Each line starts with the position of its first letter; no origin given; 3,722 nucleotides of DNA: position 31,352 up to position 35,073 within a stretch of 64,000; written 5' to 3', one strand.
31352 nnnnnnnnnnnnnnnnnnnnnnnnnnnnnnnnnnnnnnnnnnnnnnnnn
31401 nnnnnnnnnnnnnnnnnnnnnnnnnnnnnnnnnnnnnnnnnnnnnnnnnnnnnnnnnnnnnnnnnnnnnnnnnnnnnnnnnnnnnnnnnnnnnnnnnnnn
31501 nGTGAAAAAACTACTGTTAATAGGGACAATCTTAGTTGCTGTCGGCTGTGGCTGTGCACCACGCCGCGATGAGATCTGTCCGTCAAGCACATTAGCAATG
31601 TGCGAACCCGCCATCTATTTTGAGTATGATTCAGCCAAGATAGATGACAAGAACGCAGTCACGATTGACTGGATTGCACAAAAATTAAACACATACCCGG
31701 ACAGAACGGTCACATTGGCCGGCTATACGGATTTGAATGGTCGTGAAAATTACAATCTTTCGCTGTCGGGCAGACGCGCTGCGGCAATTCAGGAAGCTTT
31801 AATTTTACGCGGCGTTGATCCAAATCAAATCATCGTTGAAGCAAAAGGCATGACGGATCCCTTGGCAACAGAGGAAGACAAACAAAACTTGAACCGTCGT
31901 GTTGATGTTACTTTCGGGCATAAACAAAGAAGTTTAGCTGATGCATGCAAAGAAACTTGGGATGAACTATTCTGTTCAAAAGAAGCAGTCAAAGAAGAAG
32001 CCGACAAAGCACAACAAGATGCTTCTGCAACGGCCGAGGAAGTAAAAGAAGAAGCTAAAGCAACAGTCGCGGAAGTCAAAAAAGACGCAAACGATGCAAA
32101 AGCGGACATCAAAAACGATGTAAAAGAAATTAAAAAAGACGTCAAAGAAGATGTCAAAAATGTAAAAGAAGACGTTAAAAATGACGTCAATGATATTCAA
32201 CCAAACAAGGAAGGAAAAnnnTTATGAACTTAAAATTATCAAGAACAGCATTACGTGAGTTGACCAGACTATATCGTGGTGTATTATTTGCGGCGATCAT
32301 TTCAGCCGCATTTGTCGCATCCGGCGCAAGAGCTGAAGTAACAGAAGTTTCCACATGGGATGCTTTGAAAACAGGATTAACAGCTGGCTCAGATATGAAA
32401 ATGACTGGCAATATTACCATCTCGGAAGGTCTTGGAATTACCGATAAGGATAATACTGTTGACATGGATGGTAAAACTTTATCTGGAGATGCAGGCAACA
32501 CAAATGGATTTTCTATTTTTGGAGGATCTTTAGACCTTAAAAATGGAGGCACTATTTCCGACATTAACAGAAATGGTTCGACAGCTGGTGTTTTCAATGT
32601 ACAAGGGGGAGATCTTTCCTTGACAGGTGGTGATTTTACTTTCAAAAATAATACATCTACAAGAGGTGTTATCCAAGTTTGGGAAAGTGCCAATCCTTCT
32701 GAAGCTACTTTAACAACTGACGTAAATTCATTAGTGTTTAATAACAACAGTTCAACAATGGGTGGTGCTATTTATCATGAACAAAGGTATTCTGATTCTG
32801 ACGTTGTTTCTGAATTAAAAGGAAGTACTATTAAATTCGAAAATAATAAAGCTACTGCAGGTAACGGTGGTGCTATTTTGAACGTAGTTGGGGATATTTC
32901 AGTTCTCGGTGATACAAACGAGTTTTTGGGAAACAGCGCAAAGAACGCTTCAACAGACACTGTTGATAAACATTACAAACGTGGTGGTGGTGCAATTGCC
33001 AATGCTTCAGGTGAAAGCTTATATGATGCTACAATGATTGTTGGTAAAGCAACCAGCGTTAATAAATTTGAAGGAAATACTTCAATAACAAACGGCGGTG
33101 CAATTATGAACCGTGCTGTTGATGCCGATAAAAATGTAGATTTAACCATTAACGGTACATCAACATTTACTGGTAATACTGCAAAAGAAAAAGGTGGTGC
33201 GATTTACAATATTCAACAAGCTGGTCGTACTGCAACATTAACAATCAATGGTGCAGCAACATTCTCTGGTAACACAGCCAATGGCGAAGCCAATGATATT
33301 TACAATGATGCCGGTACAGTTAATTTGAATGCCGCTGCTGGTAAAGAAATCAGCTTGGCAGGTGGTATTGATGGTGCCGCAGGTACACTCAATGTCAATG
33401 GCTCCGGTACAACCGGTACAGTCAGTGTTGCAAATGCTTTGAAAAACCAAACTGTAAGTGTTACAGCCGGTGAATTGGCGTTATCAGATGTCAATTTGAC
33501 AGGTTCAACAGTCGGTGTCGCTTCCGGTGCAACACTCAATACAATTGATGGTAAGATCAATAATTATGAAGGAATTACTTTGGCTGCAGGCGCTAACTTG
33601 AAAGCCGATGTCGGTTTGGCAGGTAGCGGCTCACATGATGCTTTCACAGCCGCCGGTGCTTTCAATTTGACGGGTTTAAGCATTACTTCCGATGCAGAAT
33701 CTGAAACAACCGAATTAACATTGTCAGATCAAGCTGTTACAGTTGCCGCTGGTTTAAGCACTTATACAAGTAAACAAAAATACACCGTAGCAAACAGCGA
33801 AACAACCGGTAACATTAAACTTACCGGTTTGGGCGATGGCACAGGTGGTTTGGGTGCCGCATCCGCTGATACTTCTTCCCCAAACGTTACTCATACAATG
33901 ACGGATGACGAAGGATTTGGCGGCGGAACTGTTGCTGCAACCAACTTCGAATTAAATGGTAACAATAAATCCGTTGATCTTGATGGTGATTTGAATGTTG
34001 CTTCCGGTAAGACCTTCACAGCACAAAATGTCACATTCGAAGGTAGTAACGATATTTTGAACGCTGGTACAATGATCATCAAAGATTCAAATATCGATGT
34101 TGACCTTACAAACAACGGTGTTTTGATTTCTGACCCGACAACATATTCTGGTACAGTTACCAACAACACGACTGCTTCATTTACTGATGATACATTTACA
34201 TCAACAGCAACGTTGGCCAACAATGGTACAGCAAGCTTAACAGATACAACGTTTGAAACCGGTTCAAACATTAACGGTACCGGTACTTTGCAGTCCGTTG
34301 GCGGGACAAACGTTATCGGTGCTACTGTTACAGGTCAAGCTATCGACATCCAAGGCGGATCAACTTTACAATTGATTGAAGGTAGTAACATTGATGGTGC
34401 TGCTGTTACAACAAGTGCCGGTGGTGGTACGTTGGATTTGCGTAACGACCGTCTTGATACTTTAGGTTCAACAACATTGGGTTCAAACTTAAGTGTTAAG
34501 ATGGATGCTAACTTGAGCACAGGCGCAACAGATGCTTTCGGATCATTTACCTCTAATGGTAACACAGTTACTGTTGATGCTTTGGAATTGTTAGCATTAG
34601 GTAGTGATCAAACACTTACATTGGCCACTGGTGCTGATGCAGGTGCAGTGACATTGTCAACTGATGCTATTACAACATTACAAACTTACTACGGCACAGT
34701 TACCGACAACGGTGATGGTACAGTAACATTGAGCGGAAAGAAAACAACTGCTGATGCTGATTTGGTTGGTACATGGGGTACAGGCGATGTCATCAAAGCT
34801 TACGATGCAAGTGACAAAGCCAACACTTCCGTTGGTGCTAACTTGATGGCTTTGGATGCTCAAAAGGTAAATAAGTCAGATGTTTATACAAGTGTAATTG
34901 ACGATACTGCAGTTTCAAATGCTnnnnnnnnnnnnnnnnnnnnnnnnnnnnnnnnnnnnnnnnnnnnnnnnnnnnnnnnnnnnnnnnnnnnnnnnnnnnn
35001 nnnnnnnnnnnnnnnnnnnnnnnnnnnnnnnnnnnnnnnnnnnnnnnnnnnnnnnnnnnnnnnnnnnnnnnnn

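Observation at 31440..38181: OmpA/Pal-like lipoprotein gene coupled to a YadA-anchor trimeric autotransporter bearing Chlamydia-Pmp-like GGAI/FxxN repeats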

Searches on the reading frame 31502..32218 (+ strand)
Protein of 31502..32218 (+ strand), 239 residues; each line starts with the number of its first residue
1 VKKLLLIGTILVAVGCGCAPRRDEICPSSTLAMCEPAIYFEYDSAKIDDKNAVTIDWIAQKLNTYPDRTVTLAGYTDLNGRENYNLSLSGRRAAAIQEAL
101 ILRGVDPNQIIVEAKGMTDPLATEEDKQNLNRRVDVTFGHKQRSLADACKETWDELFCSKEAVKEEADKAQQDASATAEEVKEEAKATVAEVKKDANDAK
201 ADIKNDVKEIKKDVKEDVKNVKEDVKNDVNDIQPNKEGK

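Call 24: search_protein_families(library=ncbifam, proteins=[window:31502-32218:+], max_evalue=0.1)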
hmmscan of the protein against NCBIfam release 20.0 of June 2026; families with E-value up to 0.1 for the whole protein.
window:31502-32218:+ (239 aa): 37 families (the best 25 are shown)
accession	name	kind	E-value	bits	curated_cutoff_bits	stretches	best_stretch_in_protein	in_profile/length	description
NF053611.1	YiaD_Gzip_OmpA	equivalog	2.5e-24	86.1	175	1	36-137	102-205/206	YiaD family glycine zipper/OmpA-like lipoprotein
NF053613.1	OMP_toxin_LptF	equivalog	1.7e-21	77.1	400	1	38-145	143-252/256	lipotoxin F family OmpA-related lipoprotein LptF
NF045787.1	OmpABordt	equivalog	6.6e-19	68.4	200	1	32-137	81-188/194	outer membrane protein OmpA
TIGR02802.1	Pal_lipo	equivalog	1.2e-18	67.1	125.35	1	38-136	2-102/104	peptidoglycan-associated lipoprotein Pal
NF053612.1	anchor_PA1041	equivalog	2.6e-18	66.8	250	1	36-137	131-234/236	PA1041 family peptidoglycan-binding anchor lipoprotein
NF053585.1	OMP_LP_YfiB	equivalog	5.1e-16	59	128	1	37-136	57-158/163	outer membrane lipoprotein YfiB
TIGR03789.1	pdsO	hypoth_equivalog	1e-15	58.1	152.2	1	35-135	138-240/243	sortase-associated OmpA-like protein PdsO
NF007804.1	PRK10510.1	equivalog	1e-14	54.4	307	1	37-138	113-216/219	OmpA family lipoprotein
NF047726.1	AutTranAdhPGAsTpgA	equivalog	6.4e-13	48.5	350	1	37-128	155-249/268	trimeric autotransporter adhesin/peptidogylcan-associated protein TpgA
NF052230.1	T9SS_PorE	exception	6.7e-12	44.5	600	1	37-121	516-600/648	PorE family type IX secretion system protein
TIGR03350.1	type_VI_ompA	equivalog_domain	1e-11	45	139.8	1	39-137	33-136/137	type VI secretion system protein TssL, long form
NF053607.1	CHU_0125_OmpA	equivalog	1.1e-11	44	620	1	37-135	532-633/639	CHU_0125 family OmpA-like outer membrane integrity protein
NF033763.1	exchanger_TraB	exception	1.7e-10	39.5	700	1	51-149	407-508/522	outer membrane exchange protein TraB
NF008067.1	PRK10802.1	equivalog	2.3e-10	40.6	261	1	38-133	69-166/171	peptidoglycan-associated lipoprotein Pal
NF008071.1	PRK10808.1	equivalog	3.2e-10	39.9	277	1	38-127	233-324/358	porin OmpA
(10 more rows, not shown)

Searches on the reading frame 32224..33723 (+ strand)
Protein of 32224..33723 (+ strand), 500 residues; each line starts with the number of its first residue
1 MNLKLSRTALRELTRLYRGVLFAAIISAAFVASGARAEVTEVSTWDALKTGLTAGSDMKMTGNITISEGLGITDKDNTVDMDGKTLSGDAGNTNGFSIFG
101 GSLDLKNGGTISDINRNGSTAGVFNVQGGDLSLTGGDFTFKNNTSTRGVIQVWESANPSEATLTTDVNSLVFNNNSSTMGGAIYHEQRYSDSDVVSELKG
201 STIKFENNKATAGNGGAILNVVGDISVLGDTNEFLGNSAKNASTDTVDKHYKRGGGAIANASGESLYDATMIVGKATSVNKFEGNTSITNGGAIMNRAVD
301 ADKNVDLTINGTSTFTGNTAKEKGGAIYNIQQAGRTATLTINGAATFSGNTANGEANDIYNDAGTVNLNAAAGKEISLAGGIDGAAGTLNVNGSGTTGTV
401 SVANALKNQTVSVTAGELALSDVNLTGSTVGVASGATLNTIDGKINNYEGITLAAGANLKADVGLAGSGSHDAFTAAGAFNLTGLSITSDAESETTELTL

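Call 6: search_protein_families(library=pfam, proteins=[window:32224-33723:+], max_evalue=10)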
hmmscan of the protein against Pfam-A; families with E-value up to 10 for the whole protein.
window:32224-33723:+ (500 aa): 2 families
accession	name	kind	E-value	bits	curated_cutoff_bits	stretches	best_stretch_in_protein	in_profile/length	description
PF02415.23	Chlam_PMP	-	1.2e-15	56.3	20.6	5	313-329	2-18/19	Chlamydia polymorphic membrane protein (Chlamydia_PMP) repeat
PF13497.11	DUF4121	-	0.15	11.7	27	1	6-53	190-237/264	Domain of unknown function (DUF4121)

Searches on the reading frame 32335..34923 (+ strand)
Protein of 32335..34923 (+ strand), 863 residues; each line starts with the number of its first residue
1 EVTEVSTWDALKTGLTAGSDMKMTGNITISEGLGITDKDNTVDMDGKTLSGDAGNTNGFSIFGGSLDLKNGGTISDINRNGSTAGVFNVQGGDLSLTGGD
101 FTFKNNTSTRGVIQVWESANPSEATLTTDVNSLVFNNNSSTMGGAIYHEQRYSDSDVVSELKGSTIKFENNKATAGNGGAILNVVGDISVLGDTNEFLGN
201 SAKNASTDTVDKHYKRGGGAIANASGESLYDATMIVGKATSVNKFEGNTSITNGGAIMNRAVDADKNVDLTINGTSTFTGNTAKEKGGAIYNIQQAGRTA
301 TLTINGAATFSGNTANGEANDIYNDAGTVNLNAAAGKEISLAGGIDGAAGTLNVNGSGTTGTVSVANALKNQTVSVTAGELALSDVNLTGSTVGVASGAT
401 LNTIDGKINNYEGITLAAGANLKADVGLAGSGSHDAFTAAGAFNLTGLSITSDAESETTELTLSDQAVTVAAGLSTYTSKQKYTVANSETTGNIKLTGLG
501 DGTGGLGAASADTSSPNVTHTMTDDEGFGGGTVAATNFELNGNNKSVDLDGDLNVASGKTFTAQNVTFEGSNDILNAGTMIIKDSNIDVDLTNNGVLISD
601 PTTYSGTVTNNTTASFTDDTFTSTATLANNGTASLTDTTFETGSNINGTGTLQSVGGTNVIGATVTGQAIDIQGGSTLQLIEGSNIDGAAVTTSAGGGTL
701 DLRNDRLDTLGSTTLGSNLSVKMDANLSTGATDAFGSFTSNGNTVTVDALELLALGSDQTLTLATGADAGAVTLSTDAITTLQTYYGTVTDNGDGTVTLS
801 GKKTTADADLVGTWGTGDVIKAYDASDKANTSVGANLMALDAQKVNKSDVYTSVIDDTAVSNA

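Call 53: predict_structure(alignment_id=A4)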
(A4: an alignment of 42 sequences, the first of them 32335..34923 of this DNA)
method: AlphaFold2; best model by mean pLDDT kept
length: 863 residues; sequences in the alignment: 42
mean_pLDDT: 81.6   pTM: 0.75
mean pLDDT of the five models: 81.6, 81.5, 81.5, 80.3, 79.2
residues with pLDDT >= 90: 390; 70-90: 285; 50-70: 107; < 50: 81
segments of 3 or more residues with pLDDT < 50: 1-19, 208-210, 807-863
pLDDT, mean of each block of 10 residues (from residue 1): 40 43 61 59 66 55 65 64 68 83 87 80 77 91 87 71 92 88 90 93 64 65 76 84 94 92 87 95 95 91 96 96 97 92 96 83 96 97 95 96 90 93 86 84 86 77 87 84 80 82 90 89 94 93 96 97 97 98 97 97 98 97 98 97 96 94 93 92 86 82 89 80 90 78 81 85 74 87 89 88 61 35 30 31 32 30 28
secondary structure, 60 per line:
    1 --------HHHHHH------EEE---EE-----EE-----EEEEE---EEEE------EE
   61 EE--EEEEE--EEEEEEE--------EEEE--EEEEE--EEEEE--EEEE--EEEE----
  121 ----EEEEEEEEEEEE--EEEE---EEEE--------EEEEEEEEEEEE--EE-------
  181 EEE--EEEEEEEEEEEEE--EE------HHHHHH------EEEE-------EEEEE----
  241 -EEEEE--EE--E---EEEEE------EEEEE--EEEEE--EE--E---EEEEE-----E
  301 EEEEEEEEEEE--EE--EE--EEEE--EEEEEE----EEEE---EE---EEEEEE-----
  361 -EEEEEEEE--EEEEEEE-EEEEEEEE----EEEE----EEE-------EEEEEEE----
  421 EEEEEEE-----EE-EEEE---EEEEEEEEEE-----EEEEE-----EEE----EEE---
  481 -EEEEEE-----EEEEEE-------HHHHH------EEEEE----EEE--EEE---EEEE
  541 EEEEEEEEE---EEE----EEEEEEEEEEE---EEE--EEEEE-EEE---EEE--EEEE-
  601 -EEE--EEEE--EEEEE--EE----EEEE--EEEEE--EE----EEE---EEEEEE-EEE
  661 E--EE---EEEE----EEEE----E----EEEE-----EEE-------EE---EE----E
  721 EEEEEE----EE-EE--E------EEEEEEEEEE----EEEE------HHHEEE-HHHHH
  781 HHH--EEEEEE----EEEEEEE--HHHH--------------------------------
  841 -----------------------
elements in order (helices of 4 or more, strands of 3 or more residues): H9-14 E21-23 E41-45 E49-52 E59-62 E65-69 E72-78 E87-90 E93-97 E100-104 E107-110 E113-116 E125-136 E139-142 E146-149 E158-169 E181-183 E186-198 H209-214 E221-224 E232-236 E242-246 E257-261 E268-272 E275-279 E290-294 E300-311 E322-325 E328-333 E338-341 E350-355 E362-369 E372-378 E380-387 E392-395 E400-402 E410-416 E421-427 E436-439 E443-452 E458-462 E468-470 E475-477 E482-487 E493-498 H506-510 E517-521 E526-528 E531-533 E537-549 E553-555 E560-570 E574-576 E579-583 E585-587 E591-593 E596-599 E602-604 E607-610 E613-617 E626-629 E632-636 E645-647 E651-656 E658-661 E669-672 E677-680 E690-693 E699-701 E720-726 E745-754 E759-762 E772-774 H776-783 E786-791 E796-802 H805-808

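Call 56: fold_search(model_id=the predicted structure, library=pdb)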
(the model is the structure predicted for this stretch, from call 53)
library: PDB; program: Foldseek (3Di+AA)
matches with E <= 10: 159; with E <= 0.001: 0
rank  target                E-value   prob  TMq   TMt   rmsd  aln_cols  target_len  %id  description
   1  7koh_B                1.1e-02  0.35  0.14  0.19  25.1       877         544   12  Crystal structure of antigen 43 from Escherichia coli EDL933 (released 2022-03-09)
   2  7ko9                  1.3e-02  0.47  0.15  0.21  24.4       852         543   14  Crystal structure of antigen 43 from uropathogenic Escherichia coli UTI89 (released 2022-03-09)
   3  9beh_A                1.8e-02  0.13  0.09  0.13  20.5       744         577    8  Structure of GH110A in complex with galactose-6-sulfate (released 2025-08-27)
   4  4kh3                  2.2e-02  0.44  0.15  0.23  23.6       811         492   12  Structure of a bacterial self-associating protein (released 2014-01-15)
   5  9bev_A                2.6e-02  0.08  0.08  0.10  20.3       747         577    8  Structure of GH110A in complex with a lambda-carrageenan oligosaccharide (released 2025-08-27)
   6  7jvi_A                2.7e-02  0.72  0.19  0.31  11.9       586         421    9  Crystal structure of a beta-helix domain retrieved from capybara gut metagenome (released 2021-09-08)
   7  7koh_C                3.6e-02  0.28  0.14  0.19  24.6       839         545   12  Crystal structure of antigen 43 from Escherichia coli EDL933 (released 2022-03-09)
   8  7koh_D                6.1e-02  0.20  0.14  0.18  24.5       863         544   12  Crystal structure of antigen 43 from Escherichia coli EDL933 (released 2022-03-09)
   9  8bwk_D                7.3e-02  0.20  0.14  0.17  25.2       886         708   10  Metagenomic derived PL6 alginate lyase (released 2023-12-20)
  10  3ak5_A                7.6e-02  0.09  0.11  0.10  27.8       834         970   11  Hemoglobin protease (Hbp) passenger missing domain-2 (released 2010-10-06)
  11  5gkd_A                8.3e-02  0.20  0.17  0.20  25.7       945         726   10  Structure of PL6 family alginate lyase AlyGC (released 2017-02-08)
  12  7koh_A                8.3e-02  0.16  0.14  0.20  25.6       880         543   12  Crystal structure of antigen 43 from Escherichia coli EDL933 (released 2022-03-09)
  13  5j44_A                1.0e-01  0.20  0.16  0.14  29.9       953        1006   12  Crystal structure of the Secreted Extracellular protein A (SepA) from Shigella flexneri (released 2017-04-12)
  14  7jwf_B                1.1e-01  0.10  0.09  0.12  19.1       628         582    7  Crystal structure of PdGH110B D344N in complex with alpha-(1,3)-galactobiose (released 2020-11-04)
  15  7o7t                  1.2e-01  0.14  0.15  0.17  24.1       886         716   11  Structure of the PL6 family alginate lyase Patl3640 from Pseudoalteromonas atlantica T6c in complex with 4-deoxy-L-eryth (released 2021-07-28)
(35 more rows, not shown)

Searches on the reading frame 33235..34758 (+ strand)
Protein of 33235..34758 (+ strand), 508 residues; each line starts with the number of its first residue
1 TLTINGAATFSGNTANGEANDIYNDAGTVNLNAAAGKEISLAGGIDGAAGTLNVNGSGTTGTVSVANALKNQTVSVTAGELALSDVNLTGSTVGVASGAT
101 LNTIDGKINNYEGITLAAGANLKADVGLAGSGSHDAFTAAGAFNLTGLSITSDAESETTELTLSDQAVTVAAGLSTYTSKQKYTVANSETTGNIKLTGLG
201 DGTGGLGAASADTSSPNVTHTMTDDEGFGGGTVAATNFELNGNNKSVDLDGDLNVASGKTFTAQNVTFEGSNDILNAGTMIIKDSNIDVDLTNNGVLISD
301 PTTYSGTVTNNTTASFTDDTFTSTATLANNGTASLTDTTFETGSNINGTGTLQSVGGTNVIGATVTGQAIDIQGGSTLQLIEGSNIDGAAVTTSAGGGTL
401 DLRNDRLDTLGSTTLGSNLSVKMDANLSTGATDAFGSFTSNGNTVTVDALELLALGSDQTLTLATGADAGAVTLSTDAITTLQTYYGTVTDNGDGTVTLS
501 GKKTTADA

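Call 66: search_protein_representatives(protein=window:33235-34758:+)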
Query: 508 residues. Proteins with E-value up to 0.001 (for the whole library): 51; up to 1e-10: 46; up to 1e-30: 32. The best 51 are listed.
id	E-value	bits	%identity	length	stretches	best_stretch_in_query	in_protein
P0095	5.7e-83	295.8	47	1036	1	2-504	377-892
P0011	3.1e-82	293.3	47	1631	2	3-506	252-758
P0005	1.9e-72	261.1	46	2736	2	1-504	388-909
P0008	7.6e-71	255.8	45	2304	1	1-504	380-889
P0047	1.3e-57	212.1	44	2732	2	4-310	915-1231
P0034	1.6e-57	211.9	45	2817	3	2-390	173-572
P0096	3.0e-57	211.0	43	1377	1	12-501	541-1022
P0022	4.5e-55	203.8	40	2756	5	21-447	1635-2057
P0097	4.2e-53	197.3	42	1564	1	6-497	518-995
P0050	5.2e-51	190.4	44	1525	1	5-503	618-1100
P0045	2.4e-48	181.6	43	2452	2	5-501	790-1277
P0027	3.2e-48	181.2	42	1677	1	5-502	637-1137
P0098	3.9e-45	171.1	41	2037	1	6-503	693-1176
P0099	1.0e-43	166.3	42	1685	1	6-497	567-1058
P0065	2.0e-43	165.4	41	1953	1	16-503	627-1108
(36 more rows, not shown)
